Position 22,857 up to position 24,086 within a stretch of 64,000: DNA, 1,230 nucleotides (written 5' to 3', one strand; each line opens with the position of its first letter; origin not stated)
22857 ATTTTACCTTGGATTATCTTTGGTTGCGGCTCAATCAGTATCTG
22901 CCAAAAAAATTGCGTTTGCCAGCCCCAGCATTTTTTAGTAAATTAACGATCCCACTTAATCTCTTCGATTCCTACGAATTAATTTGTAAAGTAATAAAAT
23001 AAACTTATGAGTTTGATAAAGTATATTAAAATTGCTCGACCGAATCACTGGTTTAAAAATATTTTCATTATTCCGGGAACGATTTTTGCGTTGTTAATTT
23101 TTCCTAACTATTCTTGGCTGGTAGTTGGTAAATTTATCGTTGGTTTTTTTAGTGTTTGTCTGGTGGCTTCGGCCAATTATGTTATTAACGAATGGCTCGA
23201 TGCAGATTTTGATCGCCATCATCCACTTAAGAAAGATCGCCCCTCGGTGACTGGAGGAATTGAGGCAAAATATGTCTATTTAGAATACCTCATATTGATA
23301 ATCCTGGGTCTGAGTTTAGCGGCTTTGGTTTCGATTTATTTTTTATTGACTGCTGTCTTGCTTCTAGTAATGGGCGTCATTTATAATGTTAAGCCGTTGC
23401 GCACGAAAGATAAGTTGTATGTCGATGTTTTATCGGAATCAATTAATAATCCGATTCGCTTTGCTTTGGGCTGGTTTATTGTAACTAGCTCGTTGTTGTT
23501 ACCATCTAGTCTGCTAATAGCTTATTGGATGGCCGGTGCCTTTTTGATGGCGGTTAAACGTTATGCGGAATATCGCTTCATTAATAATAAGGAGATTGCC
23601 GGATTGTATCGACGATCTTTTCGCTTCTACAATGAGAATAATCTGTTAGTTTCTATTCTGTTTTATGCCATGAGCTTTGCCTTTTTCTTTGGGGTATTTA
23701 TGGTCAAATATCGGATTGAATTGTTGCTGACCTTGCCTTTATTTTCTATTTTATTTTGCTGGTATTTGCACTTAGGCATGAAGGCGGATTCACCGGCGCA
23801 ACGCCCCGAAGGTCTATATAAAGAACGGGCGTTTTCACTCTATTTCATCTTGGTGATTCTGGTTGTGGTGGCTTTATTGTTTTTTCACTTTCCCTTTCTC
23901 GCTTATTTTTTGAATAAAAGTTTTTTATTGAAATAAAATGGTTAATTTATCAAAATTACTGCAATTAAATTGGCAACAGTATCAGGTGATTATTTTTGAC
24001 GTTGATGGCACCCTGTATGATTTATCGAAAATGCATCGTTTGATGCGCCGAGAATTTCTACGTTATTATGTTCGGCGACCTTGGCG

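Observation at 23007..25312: UbiA-family prenyl-phosphate transferase + HAD phosphatase + methyltransferase: a DPA-like lipid-linked pentose donor pathway?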

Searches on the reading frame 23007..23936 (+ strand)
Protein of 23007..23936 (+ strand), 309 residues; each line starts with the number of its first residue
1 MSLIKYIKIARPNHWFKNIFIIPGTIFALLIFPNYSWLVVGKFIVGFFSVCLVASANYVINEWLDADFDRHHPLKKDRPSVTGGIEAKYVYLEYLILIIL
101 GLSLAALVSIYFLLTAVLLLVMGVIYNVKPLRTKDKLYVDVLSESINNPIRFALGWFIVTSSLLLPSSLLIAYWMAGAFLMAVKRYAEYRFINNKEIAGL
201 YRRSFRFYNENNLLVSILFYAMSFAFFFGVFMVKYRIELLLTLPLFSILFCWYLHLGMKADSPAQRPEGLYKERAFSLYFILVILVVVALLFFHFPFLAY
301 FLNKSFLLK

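Call 3: search_protein_families(library=pfam, proteins=[window:23007-23936:+], max_evalue=0.01)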
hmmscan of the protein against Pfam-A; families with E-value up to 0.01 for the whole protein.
window:23007-23936:+ (309 aa): 1 family
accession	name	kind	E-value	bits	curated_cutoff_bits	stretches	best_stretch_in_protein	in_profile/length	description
PF01040.23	UbiA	-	6.3e-24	85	34.2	1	26-264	6-238/250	UbiA prenyltransferase family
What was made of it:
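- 23007..23936 (+): UbiA-superfamily polyprenyl-phosphate 5-phosphoribosyltransferase (PPPRS-like, 309 aa). Pfam UbiA scores 85 bits (call 3).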

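Call 5: search_protein_families(library=ncbifam, proteins=[window:23007-23936:+], max_evalue=0.01)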
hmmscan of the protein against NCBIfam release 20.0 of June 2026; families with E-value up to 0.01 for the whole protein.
window:23007-23936:+ (309 aa): 18 families
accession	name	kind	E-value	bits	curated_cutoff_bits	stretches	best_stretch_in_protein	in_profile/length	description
NF006088.0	PRK08238.1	equivalog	1.4e-21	76.8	351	1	5-206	194-387/482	UbiA family prenyltransferase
NF008977.0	PRK12324.1-2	equivalog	5.5e-21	75.2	234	1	3-271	2-266/297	decaprenyl-phosphate phosphoribosyltransferase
NF008978.0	PRK12324.1-4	equivalog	2.6e-18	66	207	1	6-210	35-231/322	decaprenyl-phosphate phosphoribosyltransferase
NF008976.0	PRK12324.1-1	equivalog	7.7e-16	58.3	474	1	7-231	22-240/306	decaprenyl-phosphate phosphoribosyltransferase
NF005742.0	PRK07566.1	equivalog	1.6e-09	37.3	313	1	6-140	31-163/315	chlorophyll synthase ChlG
NF009523.0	PRK12884.1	equivalog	9.1e-09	34.9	269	1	5-129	6-123/279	prenyltransferase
TIGR01476.1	chlor_syn_BchG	subfamily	5.4e-08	32.6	212.3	1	7-138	4-134/283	(bacterio)chlorophyll synthase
TIGR01473.1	cyoE_ctaB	equivalog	2.5e-07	30.8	210.3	1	6-288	3-277/281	heme o synthase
NF009516.0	PRK12875.1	equivalog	5.9e-07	28.8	205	1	44-244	55-250/292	prenyltransferase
NF041585.1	MqnP_Cj_Hp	exception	8.3e-07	28.8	375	1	16-241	15-233/281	menaquinone biosynthesis prenyltransferase MqnP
NF009515.0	PRK12874.1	equivalog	1.9e-06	27.4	392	1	16-239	22-238/291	4-hydroxybenzoate polyprenyltransferase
NF003348.0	PRK04375.1-1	equivalog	5.1e-06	26.1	285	1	3-290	3-279/292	heme o synthase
NF009522.0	PRK12883.1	equivalog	6.5e-06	25.8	353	1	2-131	2-127/279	geranylgeranylglycerol-phosphate geranylgeranyltransferase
TIGR01474.1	ubiA_proteo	equivalog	1.2e-05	25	275.45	1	6-265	4-258/282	4-hydroxybenzoate octaprenyltransferase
TIGR01475.1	ubiA_other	subfamily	0.00066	19.2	180.8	1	15-286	15-276/282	UbiA-like polyprenyltransferase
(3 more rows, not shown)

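Call 8: search_solved_structures(query=window:23007-23936:+, max_evalue=1, show_alignments=2)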
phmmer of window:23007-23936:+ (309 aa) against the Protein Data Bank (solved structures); distinct sequences matched with E-value up to 1: 4.
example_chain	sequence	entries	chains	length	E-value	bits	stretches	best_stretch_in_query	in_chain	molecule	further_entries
8j8j_D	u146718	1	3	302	5.9e-14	55.5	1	6-226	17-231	Decaprenyl-phosphate phosphoribosyltransferase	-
4tq3_A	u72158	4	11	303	4.8e-07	32.8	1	5-248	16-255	Prenyltransferase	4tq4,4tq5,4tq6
8j8k_A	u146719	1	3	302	6.2e-06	29.1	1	6-226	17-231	Decaprenyl-phosphate phosphoribosyltransferase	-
4od4_A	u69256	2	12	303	0.0043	19.8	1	19-140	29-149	4-hydroxybenzoate octaprenyltransferase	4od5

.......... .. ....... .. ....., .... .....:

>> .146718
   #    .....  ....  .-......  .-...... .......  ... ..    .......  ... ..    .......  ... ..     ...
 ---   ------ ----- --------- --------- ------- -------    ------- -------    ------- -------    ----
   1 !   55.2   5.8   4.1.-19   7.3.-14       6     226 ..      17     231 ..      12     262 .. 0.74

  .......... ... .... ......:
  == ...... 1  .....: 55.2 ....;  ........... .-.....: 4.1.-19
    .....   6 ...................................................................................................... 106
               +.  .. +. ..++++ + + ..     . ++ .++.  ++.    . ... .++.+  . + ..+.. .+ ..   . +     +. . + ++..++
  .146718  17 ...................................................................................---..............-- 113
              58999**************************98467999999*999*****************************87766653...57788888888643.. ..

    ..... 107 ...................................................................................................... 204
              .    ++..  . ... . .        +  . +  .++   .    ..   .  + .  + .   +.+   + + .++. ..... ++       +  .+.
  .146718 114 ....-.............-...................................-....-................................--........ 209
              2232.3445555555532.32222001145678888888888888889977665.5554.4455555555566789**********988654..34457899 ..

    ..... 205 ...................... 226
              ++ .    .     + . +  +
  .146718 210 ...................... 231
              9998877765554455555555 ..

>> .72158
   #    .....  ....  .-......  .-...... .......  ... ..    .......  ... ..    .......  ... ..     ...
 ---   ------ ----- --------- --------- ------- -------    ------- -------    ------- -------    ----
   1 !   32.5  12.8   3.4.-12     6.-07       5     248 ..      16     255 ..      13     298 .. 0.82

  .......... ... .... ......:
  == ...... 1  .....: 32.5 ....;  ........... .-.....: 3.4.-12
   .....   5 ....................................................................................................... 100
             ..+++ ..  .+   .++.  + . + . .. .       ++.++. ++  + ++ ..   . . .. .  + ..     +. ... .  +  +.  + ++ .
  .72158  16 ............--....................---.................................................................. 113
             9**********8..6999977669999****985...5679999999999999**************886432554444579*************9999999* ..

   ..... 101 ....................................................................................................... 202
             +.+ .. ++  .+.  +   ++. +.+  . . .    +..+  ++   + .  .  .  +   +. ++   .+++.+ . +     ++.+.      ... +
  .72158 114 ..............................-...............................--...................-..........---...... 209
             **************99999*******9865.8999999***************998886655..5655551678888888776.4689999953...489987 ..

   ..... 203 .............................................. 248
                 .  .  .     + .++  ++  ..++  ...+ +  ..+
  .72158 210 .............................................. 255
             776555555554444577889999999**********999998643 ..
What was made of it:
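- PDB sequence E-values are 5.9e-14 for Rv3806c, 4.8e-7 for AfUbiA and 4e-3 for ApUbiA (call 8).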

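Call 11: find_homologous_proteins(query=window:23007-23936:+, max_evalue=0.00001)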
Query window:23007-23936:+ (309 aa): 5837 proteins with E <= 0.00001 among 8000 candidates; the best 120 are listed.
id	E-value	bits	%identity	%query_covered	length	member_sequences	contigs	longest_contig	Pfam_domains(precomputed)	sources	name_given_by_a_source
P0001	3.6e-195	665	100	100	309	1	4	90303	PF01040.24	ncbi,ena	-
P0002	7.5e-156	536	78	100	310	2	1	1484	PF01040.24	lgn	-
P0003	3.9e-153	527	77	99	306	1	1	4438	PF01040.24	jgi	jgi:decaprenyl-phosphate phosphoribosyltransferase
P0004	4.2e-152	524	76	98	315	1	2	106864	PF01040.24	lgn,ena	-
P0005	7.7e-145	500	72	100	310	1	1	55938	PF01040.24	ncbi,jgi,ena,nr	ncbi:MAG TPA: UbiA prenyltransferase family protein [Candidatus Methylomirabilis sp.]|nr:UbiA prenyl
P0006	2.5e-136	472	71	99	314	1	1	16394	PF01040.24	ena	-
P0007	3.1e-132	459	68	99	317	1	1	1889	PF01040.24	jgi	jgi:decaprenyl-phosphate phosphoribosyltransferase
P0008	2.4e-128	446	67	99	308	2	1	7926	PF01040.24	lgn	-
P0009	2.0e-127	443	66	99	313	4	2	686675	PF01040.24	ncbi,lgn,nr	ncbi:MAG: UbiA prenyltransferase family protein [Candidatus Magasanikbacteria bacterium]|nr:UbiA pre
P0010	1.3e-126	440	67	98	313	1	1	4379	PF01040.24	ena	-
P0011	2.3e-126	439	65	99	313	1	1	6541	PF01040.24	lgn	-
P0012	2.4e-126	439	68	99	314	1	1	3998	PF01040.24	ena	-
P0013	7.1e-126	438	66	99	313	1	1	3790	PF01040.24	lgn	-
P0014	3.0e-125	436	66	99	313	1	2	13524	PF01040.24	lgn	-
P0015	1.2e-123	431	65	99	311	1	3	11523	PF01040.24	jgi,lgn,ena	jgi:4-hydroxybenzoate polyprenyltransferase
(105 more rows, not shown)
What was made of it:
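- JGI labels some homologues '4-hydroxybenzoate polyprenyltransferase' (call 11).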

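Call 12: find_encoding_contigs(protein=window:23007-23936:+, flank=10000, max_places=6)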
Protein window:23007-23936:+ (309 aa): 3 contigs read that carry it; 2 places shown.
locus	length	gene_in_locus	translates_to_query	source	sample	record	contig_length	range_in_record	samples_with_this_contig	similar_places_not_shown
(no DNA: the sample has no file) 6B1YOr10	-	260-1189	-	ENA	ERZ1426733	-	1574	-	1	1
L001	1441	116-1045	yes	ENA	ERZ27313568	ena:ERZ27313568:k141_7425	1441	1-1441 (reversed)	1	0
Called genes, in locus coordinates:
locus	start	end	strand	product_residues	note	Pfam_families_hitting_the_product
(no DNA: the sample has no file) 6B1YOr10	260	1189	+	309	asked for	PF01040:UbiA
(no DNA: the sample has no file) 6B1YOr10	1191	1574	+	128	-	?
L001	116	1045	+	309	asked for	PF01040:UbiA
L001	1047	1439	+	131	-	?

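Call 13: list_cluster_members(proteins=[window:23007-23936:+, window:23938-24573:+, window:24578-25312:+, window:20202-22112:+, window:11789-14509:+, window:42014-43516:+])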
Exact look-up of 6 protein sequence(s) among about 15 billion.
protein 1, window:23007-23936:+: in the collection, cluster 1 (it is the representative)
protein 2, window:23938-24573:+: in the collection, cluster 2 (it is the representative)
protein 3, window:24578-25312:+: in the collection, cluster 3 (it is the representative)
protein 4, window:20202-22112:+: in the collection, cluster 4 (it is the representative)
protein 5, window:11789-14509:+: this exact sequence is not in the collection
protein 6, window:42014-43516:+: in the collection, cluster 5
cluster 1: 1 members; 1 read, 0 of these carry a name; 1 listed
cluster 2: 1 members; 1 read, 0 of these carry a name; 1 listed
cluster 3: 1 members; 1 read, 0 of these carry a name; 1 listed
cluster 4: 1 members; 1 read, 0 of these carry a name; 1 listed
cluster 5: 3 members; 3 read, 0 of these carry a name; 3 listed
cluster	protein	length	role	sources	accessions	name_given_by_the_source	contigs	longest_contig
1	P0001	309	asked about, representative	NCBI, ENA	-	-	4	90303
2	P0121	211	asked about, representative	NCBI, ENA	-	-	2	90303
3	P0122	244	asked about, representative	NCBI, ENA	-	-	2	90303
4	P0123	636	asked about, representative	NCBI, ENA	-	-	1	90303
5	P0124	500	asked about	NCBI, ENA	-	-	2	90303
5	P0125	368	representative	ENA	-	-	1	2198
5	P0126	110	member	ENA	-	-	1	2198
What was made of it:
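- Tried and rejected: The proteins exist only in unnamed NCBI/ENA MAG records (calls 12, 13).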

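Call 15: find_related_loci(query=A1, collection=genome_contigs, flank=10000)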
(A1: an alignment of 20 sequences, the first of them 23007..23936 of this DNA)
Query A1 (309 aa) in genome_contigs; peptide patterns used: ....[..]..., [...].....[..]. (x = any residue, [..] = any of these).
599 stretches matched a pattern (row limit reached: there are more); 566 encode a relative of the query (tblastn E <= 1e-3); the best 80 are kept; 80 distinct loci.
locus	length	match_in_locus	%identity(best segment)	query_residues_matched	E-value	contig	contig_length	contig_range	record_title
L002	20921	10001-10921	66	1-307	2e-134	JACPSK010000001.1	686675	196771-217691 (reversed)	MAG: Candidatus Magasanikbacteria bacterium isolate NC_groundwater_703_Ag_S-0.2um_44_17 S36_SO-2_scaffold_114964, whole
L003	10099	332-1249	57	2-306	2e-118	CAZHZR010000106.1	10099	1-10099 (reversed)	MAG TPA_asm: uncultured Roseivirgaceae bacterium isolate SRP220891_co3_550 genome assembly, contig: NODE_10840_length_10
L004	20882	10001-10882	61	5-298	6e-118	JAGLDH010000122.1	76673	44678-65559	MAG: Methylococcales bacterium isolate SW_4_3 ROV167.bin.3.fa_122, whole genome shotgun sequence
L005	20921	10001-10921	59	2-307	3e-117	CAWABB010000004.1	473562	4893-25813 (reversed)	MAG: uncultured Ignavibacteria bacterium isolate MFD05942.bin.1.109 genome assembly, contig: contig_14385, whole genome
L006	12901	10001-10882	60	5-298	1e-116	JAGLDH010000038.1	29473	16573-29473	MAG: Methylococcales bacterium isolate SW_4_3 ROV167.bin.3.fa_38, whole genome shotgun sequence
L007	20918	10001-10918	58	1-306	3e-116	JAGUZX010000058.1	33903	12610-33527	MAG: Desulfovibrio sp. isolate DeMMO6_25 c_000000060959, whole genome shotgun sequence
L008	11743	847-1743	59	5-303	1e-115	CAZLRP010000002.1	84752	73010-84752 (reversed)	MAG TPA_asm: uncultured Candidatus Saccharibacteria bacterium isolate binchicken_co220_141 genome assembly, contig: NODE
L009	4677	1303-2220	59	3-307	7e-116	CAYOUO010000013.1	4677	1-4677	MAG TPA_asm: uncultured Hyphomicrobiales bacterium isolate binchicken_co84_344 genome assembly, contig: k141_1075451, wh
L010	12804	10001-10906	58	6-307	1e-114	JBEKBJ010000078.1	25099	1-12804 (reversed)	MAG: Candidatus Binatia bacterium isolate SPRUCE 133 SPRUCE_133_78, whole genome shotgun sequence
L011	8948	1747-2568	62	6-279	2e-113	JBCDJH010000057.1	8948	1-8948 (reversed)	MAG: Pseudomonadota bacterium isolate P01_H01_bin.30 k141_1157508_length_8948_cov_11.3874, whole genome shotgun sequence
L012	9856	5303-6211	57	1-303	4e-113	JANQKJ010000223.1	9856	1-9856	MAG: Gammaproteobacteria bacterium isolate PL25a_bin.154 k99_107678, whole genome shotgun sequence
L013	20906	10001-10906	56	2-303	2e-112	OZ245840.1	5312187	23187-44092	MAG: Alphaproteobacteria bacterium isolate d93f03f6-b113-40c7-9acf-b0fa1a286e37 genome assembly, chromosome: 1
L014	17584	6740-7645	56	6-306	5e-112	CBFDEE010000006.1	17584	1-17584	MAG TPA_asm: uncultured Bacteroides sp. isolate SRR26215679_binner13_Refined_90 genome assembly, contig: ERZ25073473.148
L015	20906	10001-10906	56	3-304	2e-111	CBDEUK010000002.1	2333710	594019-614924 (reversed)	MAG: Gammaproteobacteria bacterium isolate aaa19712-8064-448f-a3ea-3039ebdaf282 genome assembly, contig: contig_2, whole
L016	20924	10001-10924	54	2-307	1e-111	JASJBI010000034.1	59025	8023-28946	MAG: Alphaproteobacteria bacterium isolate MO_074.B3 MO_074.c_178, whole genome shotgun sequence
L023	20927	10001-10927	56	1-306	4e-110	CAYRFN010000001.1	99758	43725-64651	MAG TPA_asm: uncultured Desulfobacteraceae bacterium isolate SRP323688_co1_105 genome assembly, contig: NODE_422_length_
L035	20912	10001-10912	57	5-308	6e-108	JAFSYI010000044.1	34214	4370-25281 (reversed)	MAG: Lachnospiraceae bacterium isolate RGIG3585 Goat_Rumen.Co__c1140255, whole genome shotgun sequence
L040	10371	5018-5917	56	5-303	1e-107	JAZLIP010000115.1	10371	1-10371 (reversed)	MAG: Lachnospiraceae bacterium isolate T1900044977_TA20190039.MAGScoT_cleanbin_000076 SGB_4039_k141_1175207, whole genom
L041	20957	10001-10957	55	2-305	2e-107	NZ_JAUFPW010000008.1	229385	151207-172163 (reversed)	Pedobacter aquatilis strain CECT 7114 soapdenovo_K_105_8, whole genome shotgun sequence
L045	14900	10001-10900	56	5-303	4e-107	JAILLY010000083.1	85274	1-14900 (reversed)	MAG: Lachnospiraceae bacterium isolate RUI240 k141_11319015_flag=0_multi=26.2087_len=85274, whole genome shotgun sequenc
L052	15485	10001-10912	56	5-308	2e-106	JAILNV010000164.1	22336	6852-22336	MAG: Lachnospiraceae bacterium isolate RUI289 k141_15175351_flag=0_multi=16.9928_len=22336, whole genome shotgun sequenc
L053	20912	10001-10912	54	5-307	9e-106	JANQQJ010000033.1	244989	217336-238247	MAG: Alphaproteobacteria bacterium isolate IP29b_bin.24 k99_2618121, whole genome shotgun sequence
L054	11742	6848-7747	56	5-303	9e-106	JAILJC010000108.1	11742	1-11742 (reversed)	MAG: Lachnospiraceae bacterium isolate RUI166 k141_16169956_flag=0_multi=19.7511_len=11742, whole genome shotgun sequenc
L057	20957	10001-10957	53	2-305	2e-105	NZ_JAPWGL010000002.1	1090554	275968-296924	Pedobacter rhodius strain SJ11 contig2, whole genome shotgun sequence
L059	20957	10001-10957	53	2-305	2e-105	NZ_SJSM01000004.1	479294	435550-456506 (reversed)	Pedobacter hiemivivus strain RP-3-8 contig4, whole genome shotgun sequence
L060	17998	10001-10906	55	3-303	2e-105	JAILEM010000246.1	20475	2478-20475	MAG: Lachnospiraceae bacterium isolate RUI046 k141_7136868_flag=0_multi=64.0000_len=20475, whole genome shotgun sequence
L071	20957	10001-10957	53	2-305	2e-104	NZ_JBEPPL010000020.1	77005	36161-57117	Pedobacter sp. UYP1 Ga0504885_20, whole genome shotgun sequence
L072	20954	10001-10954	53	3-305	2e-104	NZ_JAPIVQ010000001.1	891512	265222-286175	Pedobacter sp. PLR pedobacter_sp._PLR_contig_1, whole genome shotgun sequence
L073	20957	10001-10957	53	5-309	1e-104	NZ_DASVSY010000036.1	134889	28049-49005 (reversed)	MAG: Hymenobacter sp. isolate SMAG_U3275 k141_709783, whole genome shotgun sequence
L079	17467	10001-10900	54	5-303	4e-104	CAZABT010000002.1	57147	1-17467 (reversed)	MAG TPA_asm: uncultured Lachnospiraceae bacterium isolate SRP192927_co1_929 genome assembly, contig: NODE_695_length_571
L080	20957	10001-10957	53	2-305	5e-104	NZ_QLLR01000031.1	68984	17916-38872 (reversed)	Pedobacter cryoconitis strain DSM 14825 LY11DRAFT_scaffold00031.31, whole genome shotgun sequence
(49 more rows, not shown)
